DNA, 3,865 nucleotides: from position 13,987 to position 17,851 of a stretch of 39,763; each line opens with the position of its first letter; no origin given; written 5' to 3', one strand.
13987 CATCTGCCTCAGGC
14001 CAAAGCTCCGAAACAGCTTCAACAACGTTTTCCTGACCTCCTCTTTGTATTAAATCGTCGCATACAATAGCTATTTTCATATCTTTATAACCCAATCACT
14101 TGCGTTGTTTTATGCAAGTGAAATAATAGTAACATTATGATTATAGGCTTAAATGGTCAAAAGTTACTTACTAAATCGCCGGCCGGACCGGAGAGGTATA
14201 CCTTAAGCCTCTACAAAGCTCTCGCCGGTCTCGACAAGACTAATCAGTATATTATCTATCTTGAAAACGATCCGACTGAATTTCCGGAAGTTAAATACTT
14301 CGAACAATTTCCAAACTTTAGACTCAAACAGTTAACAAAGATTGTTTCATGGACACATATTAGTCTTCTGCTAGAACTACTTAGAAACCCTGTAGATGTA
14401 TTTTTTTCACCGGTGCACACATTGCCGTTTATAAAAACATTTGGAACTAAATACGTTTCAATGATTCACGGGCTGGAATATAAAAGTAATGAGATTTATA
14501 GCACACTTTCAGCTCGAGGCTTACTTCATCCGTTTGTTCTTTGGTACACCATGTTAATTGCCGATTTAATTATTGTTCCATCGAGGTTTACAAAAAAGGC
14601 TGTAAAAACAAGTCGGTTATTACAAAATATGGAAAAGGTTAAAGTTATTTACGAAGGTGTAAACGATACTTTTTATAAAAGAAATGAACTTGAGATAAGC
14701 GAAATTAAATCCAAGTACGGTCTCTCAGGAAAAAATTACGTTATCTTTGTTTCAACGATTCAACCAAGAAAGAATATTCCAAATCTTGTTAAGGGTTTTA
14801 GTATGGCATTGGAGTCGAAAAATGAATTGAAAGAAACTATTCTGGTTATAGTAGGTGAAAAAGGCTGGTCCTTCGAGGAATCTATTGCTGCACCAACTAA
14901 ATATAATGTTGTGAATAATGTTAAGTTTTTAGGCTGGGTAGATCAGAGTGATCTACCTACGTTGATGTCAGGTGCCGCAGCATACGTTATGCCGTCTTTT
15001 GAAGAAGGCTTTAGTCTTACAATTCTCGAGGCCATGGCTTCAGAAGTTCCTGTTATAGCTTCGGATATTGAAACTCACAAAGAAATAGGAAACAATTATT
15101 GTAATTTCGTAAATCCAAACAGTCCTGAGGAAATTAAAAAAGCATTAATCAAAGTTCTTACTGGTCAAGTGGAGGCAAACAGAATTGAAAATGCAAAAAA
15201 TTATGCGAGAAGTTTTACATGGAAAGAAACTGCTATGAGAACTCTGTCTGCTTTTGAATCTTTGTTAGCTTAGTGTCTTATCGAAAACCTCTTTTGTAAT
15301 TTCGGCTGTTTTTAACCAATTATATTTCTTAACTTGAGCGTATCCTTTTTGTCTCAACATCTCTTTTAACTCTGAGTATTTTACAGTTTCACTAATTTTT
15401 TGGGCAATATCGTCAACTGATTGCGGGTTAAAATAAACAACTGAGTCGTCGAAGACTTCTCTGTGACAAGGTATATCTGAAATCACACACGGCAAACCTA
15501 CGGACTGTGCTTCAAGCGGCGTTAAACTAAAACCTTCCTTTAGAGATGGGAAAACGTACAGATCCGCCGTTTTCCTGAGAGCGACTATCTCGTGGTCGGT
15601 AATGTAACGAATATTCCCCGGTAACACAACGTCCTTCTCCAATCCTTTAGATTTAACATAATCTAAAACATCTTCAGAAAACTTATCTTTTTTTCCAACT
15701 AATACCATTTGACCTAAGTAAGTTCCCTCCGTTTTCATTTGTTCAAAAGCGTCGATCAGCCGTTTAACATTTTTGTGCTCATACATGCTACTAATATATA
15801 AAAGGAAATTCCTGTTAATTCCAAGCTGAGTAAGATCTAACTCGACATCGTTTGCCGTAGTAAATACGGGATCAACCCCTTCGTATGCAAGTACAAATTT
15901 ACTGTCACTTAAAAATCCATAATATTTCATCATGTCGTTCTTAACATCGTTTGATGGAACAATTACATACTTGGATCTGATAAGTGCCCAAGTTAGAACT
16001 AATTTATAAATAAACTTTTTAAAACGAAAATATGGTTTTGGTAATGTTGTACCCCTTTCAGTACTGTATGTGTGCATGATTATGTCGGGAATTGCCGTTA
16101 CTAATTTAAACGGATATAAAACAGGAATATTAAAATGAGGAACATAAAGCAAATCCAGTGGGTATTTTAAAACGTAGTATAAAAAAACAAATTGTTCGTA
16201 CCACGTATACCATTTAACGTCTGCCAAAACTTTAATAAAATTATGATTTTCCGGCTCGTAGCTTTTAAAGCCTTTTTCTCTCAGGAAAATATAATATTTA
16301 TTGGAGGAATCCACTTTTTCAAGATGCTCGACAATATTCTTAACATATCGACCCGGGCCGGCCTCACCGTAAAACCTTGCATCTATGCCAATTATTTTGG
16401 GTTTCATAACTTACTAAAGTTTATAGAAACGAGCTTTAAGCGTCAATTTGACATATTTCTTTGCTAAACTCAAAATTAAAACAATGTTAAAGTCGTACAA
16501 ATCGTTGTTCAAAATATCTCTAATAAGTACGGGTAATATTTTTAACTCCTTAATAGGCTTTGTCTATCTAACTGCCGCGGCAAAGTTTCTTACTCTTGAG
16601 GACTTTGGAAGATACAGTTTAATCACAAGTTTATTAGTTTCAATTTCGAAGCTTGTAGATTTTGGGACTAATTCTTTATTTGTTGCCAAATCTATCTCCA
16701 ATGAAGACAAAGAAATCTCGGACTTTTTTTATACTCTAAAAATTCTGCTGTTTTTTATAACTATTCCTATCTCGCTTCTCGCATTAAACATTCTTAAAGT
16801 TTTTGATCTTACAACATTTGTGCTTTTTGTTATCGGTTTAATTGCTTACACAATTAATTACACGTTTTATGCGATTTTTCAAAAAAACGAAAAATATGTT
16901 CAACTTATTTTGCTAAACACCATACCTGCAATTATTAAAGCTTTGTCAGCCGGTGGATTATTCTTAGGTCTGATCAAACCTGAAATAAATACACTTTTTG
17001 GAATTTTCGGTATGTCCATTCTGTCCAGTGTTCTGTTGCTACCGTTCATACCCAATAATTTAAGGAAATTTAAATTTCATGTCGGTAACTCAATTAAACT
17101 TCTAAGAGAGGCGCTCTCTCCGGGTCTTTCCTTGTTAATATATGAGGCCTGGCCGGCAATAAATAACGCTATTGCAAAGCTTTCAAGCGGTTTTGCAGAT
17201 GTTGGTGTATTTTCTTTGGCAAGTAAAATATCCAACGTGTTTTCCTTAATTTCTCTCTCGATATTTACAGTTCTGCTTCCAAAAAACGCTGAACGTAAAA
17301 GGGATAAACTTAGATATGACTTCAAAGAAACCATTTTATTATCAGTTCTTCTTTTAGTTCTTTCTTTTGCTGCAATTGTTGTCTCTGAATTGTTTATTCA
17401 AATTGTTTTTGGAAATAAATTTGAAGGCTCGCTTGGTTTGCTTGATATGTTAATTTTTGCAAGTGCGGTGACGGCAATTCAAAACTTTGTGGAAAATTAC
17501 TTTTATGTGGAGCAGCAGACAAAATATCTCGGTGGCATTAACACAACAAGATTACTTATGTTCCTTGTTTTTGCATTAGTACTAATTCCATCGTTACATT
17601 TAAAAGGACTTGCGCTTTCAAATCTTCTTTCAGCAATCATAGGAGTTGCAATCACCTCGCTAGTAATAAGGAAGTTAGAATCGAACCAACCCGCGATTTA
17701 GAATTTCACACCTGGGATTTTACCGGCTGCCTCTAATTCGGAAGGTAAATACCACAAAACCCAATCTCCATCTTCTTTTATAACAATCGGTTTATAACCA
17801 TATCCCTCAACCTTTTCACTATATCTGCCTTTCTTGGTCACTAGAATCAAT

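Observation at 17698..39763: A 22-kb single-strand, translationally coupled operon dominated by GT-C-type membrane enzymes: candidate extracytoplasmic glycopolymer assembly line of unknown product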

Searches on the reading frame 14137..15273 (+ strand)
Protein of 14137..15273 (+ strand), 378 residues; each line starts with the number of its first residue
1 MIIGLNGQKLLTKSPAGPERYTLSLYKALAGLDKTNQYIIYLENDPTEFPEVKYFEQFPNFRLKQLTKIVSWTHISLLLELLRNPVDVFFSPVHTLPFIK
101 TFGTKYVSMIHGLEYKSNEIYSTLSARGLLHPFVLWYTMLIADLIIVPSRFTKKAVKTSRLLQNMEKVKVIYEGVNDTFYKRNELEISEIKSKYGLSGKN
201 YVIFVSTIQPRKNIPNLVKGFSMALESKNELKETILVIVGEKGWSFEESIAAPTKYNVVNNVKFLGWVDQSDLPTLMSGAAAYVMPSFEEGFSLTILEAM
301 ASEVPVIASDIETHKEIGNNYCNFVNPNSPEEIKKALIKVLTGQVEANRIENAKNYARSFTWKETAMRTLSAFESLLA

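Call 8: search_protein_families(library=pfam, proteins=[window:14137-15273:+], max_evalue=0.001)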
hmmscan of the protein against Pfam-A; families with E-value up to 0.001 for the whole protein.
window:14137-15273:+ (378 aa): 5 families
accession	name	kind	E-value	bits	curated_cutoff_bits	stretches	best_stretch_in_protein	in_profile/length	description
PF00534.26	Glycos_transf_1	-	3.8e-31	108.4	26.4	1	189-353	4-169/172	Glycosyl transferases group 1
PF13692.12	Glyco_trans_1_4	-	1.4e-24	87.4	27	1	200-342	2-141/142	Glycosyl transferases group 1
PF13439.12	Glyco_transf_4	-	6.6e-10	39.7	28.5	1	17-177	3-168/170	Glycosyltransferase Family 4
PF20706.3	GT4-conflict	-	2.6e-07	30.4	26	1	262-310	263-312/385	Family 4 Glycosyltransferase in conflict systems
PF13524.12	Glyco_trans_1_2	-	1.4e-05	25.5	25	1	231-366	12-139/144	Glycosyl transferase-like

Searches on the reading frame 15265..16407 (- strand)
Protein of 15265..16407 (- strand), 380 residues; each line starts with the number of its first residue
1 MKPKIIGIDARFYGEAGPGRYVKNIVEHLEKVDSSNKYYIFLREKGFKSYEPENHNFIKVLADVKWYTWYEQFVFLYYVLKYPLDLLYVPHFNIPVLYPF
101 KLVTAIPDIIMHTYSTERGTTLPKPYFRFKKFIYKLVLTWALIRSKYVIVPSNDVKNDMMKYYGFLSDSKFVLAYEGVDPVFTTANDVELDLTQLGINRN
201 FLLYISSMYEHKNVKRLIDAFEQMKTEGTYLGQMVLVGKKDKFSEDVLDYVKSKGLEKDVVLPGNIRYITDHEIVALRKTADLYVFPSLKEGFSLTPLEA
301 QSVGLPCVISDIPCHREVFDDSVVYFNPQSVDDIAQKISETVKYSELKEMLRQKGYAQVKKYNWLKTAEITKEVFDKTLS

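Call 8: search_protein_families(library=pfam, proteins=[window:15265-16407:-], max_evalue=0.001)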
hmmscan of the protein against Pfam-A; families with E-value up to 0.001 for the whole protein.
window:15265-16407:- (380 aa): 5 families
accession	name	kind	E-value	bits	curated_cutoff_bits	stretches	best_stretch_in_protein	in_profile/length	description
PF00534.26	Glycos_transf_1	-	1.4e-25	90.3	26.4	1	198-357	14-171/172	Glycosyl transferases group 1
PF13692.12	Glyco_trans_1_4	-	5.3e-22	79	27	1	201-341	3-139/142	Glycosyl transferases group 1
PF20706.3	GT4-conflict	-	4.4e-07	29.7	26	1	209-311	209-312/385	Family 4 Glycosyltransferase in conflict systems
PF13439.12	Glyco_transf_4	-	3.6e-06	27.6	28.5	1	17-180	3-168/170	Glycosyltransferase Family 4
PF00982.27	Glyco_transf_20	-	0.0004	19.7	32.5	1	269-363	360-459/473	Glycosyltransferase family 20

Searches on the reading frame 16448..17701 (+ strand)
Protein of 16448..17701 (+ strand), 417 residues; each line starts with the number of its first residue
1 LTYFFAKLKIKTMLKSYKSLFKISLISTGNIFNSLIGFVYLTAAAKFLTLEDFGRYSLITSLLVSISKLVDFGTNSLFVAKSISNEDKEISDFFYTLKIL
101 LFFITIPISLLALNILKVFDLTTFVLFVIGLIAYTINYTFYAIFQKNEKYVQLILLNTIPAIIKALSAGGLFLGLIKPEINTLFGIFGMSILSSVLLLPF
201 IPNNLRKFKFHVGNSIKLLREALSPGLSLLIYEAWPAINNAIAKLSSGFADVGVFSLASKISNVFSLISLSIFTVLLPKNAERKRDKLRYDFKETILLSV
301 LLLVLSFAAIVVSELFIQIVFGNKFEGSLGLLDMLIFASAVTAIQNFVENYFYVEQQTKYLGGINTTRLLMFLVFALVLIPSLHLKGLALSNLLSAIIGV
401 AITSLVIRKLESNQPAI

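Call 8: search_protein_families(library=pfam, proteins=[window:16448-17701:+], max_evalue=0.001)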
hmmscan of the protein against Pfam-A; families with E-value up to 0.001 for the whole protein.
window:16448-17701:+ (417 aa): 2 families
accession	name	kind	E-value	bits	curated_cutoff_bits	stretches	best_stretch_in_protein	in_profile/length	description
PF01943.22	Polysacc_synt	-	3.8e-15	56.5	28.2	1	22-278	4-268/274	Polysaccharide biosynthesis protein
PF03023.19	MurJ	-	7e-05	22.1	27.4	1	189-409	166-401/451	Lipid II flippase MurJ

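Call 68: search_protein_families(library=ncbifam, proteins=[window:16448-17701:+], max_evalue=0.00001)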
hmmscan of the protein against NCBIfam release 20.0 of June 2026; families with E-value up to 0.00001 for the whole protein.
window:16448-17701:+ (417 aa): 0 families
